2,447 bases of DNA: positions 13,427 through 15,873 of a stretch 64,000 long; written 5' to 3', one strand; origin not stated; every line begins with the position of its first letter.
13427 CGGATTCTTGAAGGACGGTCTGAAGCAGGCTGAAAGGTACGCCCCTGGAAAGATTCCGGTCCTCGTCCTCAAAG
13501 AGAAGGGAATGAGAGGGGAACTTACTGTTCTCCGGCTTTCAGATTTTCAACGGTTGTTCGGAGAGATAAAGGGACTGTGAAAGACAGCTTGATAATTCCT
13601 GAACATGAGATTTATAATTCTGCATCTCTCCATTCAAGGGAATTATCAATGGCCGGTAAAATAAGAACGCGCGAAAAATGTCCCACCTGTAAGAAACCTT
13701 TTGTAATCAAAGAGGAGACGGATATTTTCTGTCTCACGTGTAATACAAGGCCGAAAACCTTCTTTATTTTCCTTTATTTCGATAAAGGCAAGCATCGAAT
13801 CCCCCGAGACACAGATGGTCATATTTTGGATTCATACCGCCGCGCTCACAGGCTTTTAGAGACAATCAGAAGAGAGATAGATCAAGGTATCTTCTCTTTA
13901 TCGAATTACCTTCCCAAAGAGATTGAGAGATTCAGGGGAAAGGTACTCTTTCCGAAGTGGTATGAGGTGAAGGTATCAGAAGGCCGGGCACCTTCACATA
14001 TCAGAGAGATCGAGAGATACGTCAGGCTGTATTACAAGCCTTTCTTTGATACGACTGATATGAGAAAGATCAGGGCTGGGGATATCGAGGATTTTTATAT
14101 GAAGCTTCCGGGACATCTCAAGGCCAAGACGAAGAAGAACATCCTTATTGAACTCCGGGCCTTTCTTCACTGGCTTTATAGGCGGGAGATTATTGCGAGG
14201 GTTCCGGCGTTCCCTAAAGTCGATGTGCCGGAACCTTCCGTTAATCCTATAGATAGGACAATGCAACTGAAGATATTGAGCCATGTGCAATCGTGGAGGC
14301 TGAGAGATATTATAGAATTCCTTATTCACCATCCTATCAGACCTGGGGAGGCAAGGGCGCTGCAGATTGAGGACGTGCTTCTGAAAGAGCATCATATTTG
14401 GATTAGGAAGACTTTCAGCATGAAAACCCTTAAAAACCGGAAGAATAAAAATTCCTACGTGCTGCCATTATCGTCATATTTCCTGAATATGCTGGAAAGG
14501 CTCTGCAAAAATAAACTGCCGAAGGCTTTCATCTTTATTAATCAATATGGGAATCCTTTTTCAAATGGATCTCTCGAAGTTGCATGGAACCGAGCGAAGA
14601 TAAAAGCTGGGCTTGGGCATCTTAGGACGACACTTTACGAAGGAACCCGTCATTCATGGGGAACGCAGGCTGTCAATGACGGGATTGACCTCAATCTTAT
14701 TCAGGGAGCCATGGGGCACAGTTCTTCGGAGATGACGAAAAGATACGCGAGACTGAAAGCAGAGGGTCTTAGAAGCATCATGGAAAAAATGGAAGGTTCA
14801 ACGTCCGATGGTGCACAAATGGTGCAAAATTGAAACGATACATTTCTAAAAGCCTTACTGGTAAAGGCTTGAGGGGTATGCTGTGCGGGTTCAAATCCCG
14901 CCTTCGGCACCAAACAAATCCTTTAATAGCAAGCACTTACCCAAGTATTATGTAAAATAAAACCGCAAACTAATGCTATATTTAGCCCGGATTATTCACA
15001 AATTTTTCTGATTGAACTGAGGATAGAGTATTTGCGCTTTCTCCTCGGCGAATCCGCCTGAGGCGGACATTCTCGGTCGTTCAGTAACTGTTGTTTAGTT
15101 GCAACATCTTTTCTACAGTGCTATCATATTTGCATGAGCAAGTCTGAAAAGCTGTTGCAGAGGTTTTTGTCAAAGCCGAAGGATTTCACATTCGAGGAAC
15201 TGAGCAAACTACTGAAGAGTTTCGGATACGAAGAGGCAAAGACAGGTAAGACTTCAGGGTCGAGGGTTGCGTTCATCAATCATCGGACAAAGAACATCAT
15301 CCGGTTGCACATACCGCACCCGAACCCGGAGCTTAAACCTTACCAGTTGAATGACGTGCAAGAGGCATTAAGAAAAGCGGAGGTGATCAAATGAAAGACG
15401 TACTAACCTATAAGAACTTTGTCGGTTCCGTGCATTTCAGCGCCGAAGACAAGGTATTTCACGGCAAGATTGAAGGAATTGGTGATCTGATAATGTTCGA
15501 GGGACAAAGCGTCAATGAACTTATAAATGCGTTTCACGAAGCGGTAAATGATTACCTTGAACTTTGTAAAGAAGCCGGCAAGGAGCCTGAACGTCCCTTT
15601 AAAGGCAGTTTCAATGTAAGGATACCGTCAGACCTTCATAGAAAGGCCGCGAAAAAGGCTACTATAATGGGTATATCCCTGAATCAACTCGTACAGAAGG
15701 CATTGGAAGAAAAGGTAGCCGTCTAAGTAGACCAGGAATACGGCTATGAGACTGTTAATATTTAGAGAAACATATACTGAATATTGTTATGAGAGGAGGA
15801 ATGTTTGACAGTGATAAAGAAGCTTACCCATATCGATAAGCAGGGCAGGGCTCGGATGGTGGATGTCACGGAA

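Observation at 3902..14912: Compact integrase / primase-helicase / terminase island with no recognisable virion or lysis genes: candidate phage satellite of an unusual terminase-carrying type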

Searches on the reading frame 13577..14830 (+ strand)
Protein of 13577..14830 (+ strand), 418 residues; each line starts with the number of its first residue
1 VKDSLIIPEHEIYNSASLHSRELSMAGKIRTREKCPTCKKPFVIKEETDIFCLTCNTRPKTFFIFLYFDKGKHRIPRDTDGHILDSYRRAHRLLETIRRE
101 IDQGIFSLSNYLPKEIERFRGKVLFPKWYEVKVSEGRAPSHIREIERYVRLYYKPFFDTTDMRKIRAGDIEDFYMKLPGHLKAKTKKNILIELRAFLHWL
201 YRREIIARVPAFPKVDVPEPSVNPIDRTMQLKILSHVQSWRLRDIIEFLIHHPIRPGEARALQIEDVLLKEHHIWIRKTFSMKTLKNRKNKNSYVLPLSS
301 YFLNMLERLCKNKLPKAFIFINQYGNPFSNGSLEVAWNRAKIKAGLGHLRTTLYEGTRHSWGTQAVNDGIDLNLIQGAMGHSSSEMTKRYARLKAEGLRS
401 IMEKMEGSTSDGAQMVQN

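Call 12: search_protein_families(library=pfam, proteins=[window:13577-14830:+], max_evalue=0.1)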
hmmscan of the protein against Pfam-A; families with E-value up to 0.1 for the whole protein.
window:13577-14830:+ (418 aa): 4 families
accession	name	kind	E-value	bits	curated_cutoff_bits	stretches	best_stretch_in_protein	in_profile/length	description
PF00589.27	Phage_integrase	-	2.7e-25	89.6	27.1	1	237-394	19-169/172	Phage integrase family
PF02899.23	Phage_int_SAM_1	-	0.0075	17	22.3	1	157-203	34-82/83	Phage integrase, N-terminal SAM-like domain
PF12167.14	Arm-DNA-bind_2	-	0.012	16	22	1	86-114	35-63/65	Arm DNA-binding domain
PF14659.12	Phage_int_SAM_3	-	0.023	15.4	22.6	1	127-177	8-57/58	Phage integrase, N-terminal SAM-like domain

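Call 14: search_protein_families(library=phrogs, proteins=[window:13577-14830:+], max_evalue=0.01)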
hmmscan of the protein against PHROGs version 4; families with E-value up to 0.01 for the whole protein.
window:13577-14830:+ (418 aa): 7 families
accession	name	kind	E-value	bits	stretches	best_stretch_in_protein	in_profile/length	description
phrog_1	-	integration and excision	3.8e-40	139.7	1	60-406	122-448/611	integrase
phrog_216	-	integration and excision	5.2e-28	99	1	185-409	14-240/301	integrase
phrog_7685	-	integration and excision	2.7e-06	28.1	1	287-394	121-224/240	integrase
phrog_35951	-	unknown function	0.00022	22.7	1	335-406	7-75/97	-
phrog_34557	-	integration and excision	0.0033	18.2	1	316-396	93-169/183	integrase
phrog_7269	-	integration and excision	0.0048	17.8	0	357-403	33-79/89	integrase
phrog_23271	-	unknown function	0.0086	17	0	358-396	15-53/67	-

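Call 36: find_homologous_proteins(query=window:13577-14830:+)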
Query window:13577-14830:+ (418 aa): 147 proteins with E <= 0.001 among 3230 candidates; the best 120 are listed.
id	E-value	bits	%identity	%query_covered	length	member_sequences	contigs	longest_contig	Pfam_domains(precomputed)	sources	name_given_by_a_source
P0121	9.3e-270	912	100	94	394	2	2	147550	PF00589.28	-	-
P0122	5.1e-245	831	84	99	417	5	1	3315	PF00589.28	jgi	jgi:integrase/endogenous inhibitor of DNA gyrase (YacG/DUF329 family)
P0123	5.9e-244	827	88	95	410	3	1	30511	PF00589.28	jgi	jgi:integrase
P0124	1.4e-239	813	83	100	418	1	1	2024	PF00589.28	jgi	jgi:integrase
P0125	2.2e-229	779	82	94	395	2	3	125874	PF00589.28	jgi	-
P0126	3.5e-224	762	79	97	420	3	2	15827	PF00589.28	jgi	-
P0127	6.9e-177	606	66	94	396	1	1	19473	PF00589.28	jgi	jgi:integrase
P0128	1.8e-169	582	63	94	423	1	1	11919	PF00589.28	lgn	-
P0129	1.3e-166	572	80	74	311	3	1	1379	PF00589.28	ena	-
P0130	1.7e-128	447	53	94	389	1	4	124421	PF00589.28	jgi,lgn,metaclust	metaclust:\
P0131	4.7e-127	442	52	94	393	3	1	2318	PF14659.13,PF00589.28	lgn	-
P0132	1.2e-122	428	49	100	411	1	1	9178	PF00589.28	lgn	-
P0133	4.4e-122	426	49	99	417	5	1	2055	PF00589.28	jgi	jgi:integrase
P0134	6.2e-122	425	52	99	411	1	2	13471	PF00589.28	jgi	jgi:integrase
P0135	3.2e-121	423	51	100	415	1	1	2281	PF00589.28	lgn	-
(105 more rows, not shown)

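Call 37: find_encoding_contigs(protein=P0123, flank=10000, max_places=3)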
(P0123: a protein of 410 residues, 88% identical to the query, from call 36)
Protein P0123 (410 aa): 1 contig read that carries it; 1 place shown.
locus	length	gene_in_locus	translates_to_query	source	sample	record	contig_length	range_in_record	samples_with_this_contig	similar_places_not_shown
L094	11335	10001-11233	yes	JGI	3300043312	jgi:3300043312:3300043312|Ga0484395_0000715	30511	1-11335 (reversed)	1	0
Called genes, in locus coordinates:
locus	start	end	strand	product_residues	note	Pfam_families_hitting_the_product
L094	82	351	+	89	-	-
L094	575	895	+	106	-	-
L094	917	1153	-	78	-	-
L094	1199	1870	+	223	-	PF00239:Resolvase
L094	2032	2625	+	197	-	PF04002:RadC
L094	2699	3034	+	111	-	-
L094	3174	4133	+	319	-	-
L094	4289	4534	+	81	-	-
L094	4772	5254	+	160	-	-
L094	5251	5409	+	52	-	-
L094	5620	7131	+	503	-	PF13155:Toprim_2, PF13662:Toprim_4, PF06745:ATPase (faint), PF03796:DnaB_C, PF13481:AAA_25 (weak)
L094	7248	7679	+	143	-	-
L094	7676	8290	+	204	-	PF03592:Terminase_2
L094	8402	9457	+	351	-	-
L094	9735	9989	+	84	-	-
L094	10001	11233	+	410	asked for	PF00589:Phage_integrase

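Call 38: find_encoding_contigs(protein=P0125, flank=10000, max_places=3)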
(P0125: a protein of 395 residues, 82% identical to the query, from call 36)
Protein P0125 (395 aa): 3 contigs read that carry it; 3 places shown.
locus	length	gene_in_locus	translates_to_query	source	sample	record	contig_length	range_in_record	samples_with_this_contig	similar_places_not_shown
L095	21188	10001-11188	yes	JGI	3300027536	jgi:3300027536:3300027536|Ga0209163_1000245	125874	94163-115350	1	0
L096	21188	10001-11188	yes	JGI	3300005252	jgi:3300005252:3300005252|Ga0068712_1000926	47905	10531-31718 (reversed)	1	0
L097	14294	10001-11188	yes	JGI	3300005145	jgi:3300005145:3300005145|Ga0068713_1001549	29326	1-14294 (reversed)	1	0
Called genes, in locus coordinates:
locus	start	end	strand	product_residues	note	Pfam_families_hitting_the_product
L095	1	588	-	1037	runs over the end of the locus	PF02384:N6_Mtase, PF07669:Eco57I, PF18135:Type_ISP_C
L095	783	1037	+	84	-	-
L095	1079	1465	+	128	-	-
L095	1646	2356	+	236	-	-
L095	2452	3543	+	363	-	-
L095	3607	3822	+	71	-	-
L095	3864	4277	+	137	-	PF20118:DUF6508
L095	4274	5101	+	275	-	-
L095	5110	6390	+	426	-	PF00753:Lactamase_B (faint), PF12706:Lactamase_B_2, PF07521:RMMBL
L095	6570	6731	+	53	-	-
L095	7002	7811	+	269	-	-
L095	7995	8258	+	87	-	-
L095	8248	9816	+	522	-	PF09250:Prim-Pol, PF08708:PriCT_1 (weak)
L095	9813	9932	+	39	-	-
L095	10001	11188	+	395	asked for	PF00589:Phage_integrase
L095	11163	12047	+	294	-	PF00072:Response_reg, PF07238:PilZ (weak)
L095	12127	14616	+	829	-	-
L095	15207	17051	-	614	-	PF00989:PAS (weak), PF13188:PAS_8 (faint), PF13426:PAS_9 (weak), PF00512:HisKA, PF02518:HATPase_c, PF00072:Response_reg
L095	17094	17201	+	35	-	-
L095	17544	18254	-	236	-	PF01135:PCMT, PF00398:RrnaAD, PF02353:CMAS (weak), PF13489:Methyltransf_23 (weak), PF08241:Methyltransf_11, PF08242:Methyltransf_12 (weak), PF13649:Methyltransf_25, PF13847:Methyltransf_31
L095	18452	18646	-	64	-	PF22544:HYDIN_VesB_CFA65-like_Ig (weak), PF07610:DUF1573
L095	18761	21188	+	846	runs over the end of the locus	PF00005:ABC_tran (faint), PF02463:SMC_N (faint), PF13191:AAA_16 (faint), PF13304:AAA_21 (faint), PF13476:AAA_23 (faint), PF13481:AAA_25 (faint), PF13555:AAA_29 (faint), PF17760:UvrA_inter, +2 more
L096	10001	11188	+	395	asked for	PF00589:Phage_integrase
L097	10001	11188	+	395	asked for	PF00589:Phage_integrase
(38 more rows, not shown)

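Call 39: find_encoding_contigs(protein=P0126, flank=10000, max_places=3)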
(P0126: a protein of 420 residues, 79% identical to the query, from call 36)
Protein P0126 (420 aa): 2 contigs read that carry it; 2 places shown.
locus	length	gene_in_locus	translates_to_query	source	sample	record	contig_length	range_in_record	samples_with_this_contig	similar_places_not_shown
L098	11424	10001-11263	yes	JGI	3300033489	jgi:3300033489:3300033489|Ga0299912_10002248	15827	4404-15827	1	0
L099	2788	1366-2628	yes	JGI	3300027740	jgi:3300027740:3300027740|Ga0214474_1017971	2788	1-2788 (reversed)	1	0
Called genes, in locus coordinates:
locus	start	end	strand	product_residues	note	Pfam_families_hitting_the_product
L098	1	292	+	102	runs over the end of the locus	-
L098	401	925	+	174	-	-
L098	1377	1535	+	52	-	-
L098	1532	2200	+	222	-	-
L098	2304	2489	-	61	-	-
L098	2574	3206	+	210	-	PF13411:MerR_1, PF15919:HicB_lk_antitox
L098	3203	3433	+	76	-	PF07927:HicA_toxin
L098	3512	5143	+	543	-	-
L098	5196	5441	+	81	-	-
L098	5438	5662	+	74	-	-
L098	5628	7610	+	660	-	PF01807:Zn_ribbon_DnaG, PF13481:AAA_25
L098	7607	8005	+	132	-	-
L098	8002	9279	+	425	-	-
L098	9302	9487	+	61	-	-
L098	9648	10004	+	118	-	-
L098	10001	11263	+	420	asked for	PF00589:Phage_integrase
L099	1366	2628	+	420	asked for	PF00589:Phage_integrase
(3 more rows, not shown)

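Call 41: search_protein_families(library=phrogs, proteins=[L098:7607-8002:+, L098:8002-9276:+, L098:9302-9484:+, L098:9648-10001:+, L094:7248-7676:+, L094:7676-8287:+, L094:8402-9454:+, L094:9735-9986:+, L098:3512-5140:+, L094:3174-4130:+], max_evalue=0.01)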
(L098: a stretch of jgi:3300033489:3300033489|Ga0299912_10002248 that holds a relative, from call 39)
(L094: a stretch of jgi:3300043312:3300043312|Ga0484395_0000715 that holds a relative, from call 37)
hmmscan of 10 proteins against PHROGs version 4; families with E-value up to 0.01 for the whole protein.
L098:7607-8002:+ (132 aa): 0 families

L098:8002-9276:+ (425 aa): 0 families

L098:9302-9484:+ (61 aa): 0 families

L098:9648-10001:+ (118 aa): 3 families
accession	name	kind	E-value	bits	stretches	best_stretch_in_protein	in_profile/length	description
phrog_11184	-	unknown function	2.3e-05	25.3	1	26-114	8-94/104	-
phrog_32278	-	unknown function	0.0057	17.7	1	64-106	50-92/103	-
phrog_22538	-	unknown function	0.0069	17.5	1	57-106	107-156/165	-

L094:7248-7676:+ (143 aa): 0 families

L094:7676-8287:+ (204 aa): 4 families
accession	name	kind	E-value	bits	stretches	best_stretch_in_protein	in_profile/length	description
phrog_51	-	head and packaging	1.6e-27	97.9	1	8-174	77-220/261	terminase small subunit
phrog_17390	-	unknown function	8.4e-09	36.1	1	23-81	6-64/69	-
phrog_2606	-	head and packaging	1e-07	32.6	1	18-79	87-149/310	terminase small subunit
phrog_641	-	head and packaging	0.00015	23.3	1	23-71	6-54/162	terminase small subunit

L094:8402-9454:+ (351 aa): 1 family
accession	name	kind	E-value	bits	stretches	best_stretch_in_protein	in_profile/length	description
phrog_10969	-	unknown function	2.3e-17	63.5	2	71-296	181-397/632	-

L094:9735-9986:+ (84 aa): 1 family
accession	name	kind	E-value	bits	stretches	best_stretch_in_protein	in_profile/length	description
phrog_11184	-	unknown function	0.0029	18.6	1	22-79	36-95/104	-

L098:3512-5140:+ (543 aa): 2 families
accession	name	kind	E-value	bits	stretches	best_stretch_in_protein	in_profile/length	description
phrog_532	-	transcription regulation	0.00021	22.4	1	495-533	81-117/132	late transcriptional activator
phrog_836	-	transcription regulation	0.0096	17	0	504-532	92-119/133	late transcriptional activator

L094:3174-4130:+ (319 aa): 0 families

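Call 42: search_protein_families(library=pfam, proteins=[L098:7607-8002:+, L098:8002-9276:+, L098:9302-9484:+, L098:9648-10001:+, L094:7248-7676:+, L094:7676-8287:+, L094:8402-9454:+, L094:9735-9986:+, L098:3512-5140:+, L094:3174-4130:+], max_evalue=0.05)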
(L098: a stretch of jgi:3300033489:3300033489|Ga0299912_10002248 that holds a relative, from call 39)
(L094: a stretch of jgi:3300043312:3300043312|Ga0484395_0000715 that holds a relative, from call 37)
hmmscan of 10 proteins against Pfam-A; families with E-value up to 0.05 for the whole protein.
L098:7607-8002:+ (132 aa): 0 families

L098:8002-9276:+ (425 aa): 1 family
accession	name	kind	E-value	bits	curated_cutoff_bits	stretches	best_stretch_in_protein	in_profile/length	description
PF13570.13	Beta-prop_ACSF4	-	0.042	13.7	133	0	223-282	52-111/329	Beta-alanine-activating enzyme, beta-propeller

L098:9302-9484:+ (61 aa): 0 families

L098:9648-10001:+ (118 aa): 1 family
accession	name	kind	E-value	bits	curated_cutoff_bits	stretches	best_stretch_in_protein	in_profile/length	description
PF18992.5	DUF5725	-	0.022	14.9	26.7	1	18-95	36-116/158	Family of unknown function (DUF5725)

L094:7248-7676:+ (143 aa): 0 families

L094:7676-8287:+ (204 aa): 1 family
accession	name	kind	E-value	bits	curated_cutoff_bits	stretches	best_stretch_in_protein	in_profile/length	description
PF03592.21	Terminase_2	-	2.6e-25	90.1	26.1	1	24-172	5-135/141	Terminase small subunit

L094:8402-9454:+ (351 aa): 0 families

L094:9735-9986:+ (84 aa): 2 families
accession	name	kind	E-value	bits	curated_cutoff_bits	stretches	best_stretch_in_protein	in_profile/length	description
PF18028.7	Zmiz1_N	-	0.027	15.2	28.9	1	23-70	6-53/99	Zmiz1 N-terminal tetratricopeptide repeat domain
PF12781.13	AAA_9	-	0.03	13.8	27.4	1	14-70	144-198/222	ATP-binding dynein motor region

L098:3512-5140:+ (543 aa): 2 families
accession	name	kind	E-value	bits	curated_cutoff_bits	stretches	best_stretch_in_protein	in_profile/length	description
PF08765.17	Mor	-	3.7e-05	24.1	24.9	1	494-532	58-94/107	Mor transcription activator family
PF02796.21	HTH_7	-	0.006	17.1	23.8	1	508-530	20-42/45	Helix-turn-helix domain of resolvase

L094:3174-4130:+ (319 aa): 0 families

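Call 91: search_protein_families(library=pfam, proteins=[L098:9648-10001:+], max_evalue=0.01)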
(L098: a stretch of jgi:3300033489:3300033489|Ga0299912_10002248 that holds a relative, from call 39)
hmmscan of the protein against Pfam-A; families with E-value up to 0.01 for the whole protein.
L098:9648-10001:+ (118 aa): 0 families

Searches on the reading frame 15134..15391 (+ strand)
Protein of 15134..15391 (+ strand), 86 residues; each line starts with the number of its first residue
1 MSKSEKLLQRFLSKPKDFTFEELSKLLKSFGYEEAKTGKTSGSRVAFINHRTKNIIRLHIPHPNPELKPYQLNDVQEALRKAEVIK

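Call 12: search_protein_families(library=pfam, proteins=[window:15134-15391:+], max_evalue=0.1)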
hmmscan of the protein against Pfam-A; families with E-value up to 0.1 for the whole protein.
window:15134-15391:+ (86 aa): 1 family
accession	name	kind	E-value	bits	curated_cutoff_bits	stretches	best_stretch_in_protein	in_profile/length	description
PF07927.17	HicA_toxin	-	1.4e-09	38.3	27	1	21-82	2-56/58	HicA toxin of bacterial toxin-antitoxin,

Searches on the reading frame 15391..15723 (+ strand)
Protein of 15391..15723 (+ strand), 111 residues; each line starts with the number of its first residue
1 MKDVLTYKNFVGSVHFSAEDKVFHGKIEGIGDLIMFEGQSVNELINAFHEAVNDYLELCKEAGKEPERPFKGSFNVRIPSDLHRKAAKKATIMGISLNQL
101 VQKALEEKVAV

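Call 12: search_protein_families(library=pfam, proteins=[window:15391-15723:+], max_evalue=0.1)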
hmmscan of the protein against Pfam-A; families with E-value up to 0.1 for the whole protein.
window:15391-15723:+ (111 aa): 1 family
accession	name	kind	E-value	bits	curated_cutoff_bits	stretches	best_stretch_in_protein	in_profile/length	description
PF05534.18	HicB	-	2.1e-22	79.2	21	1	55-105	1-51/51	HicB family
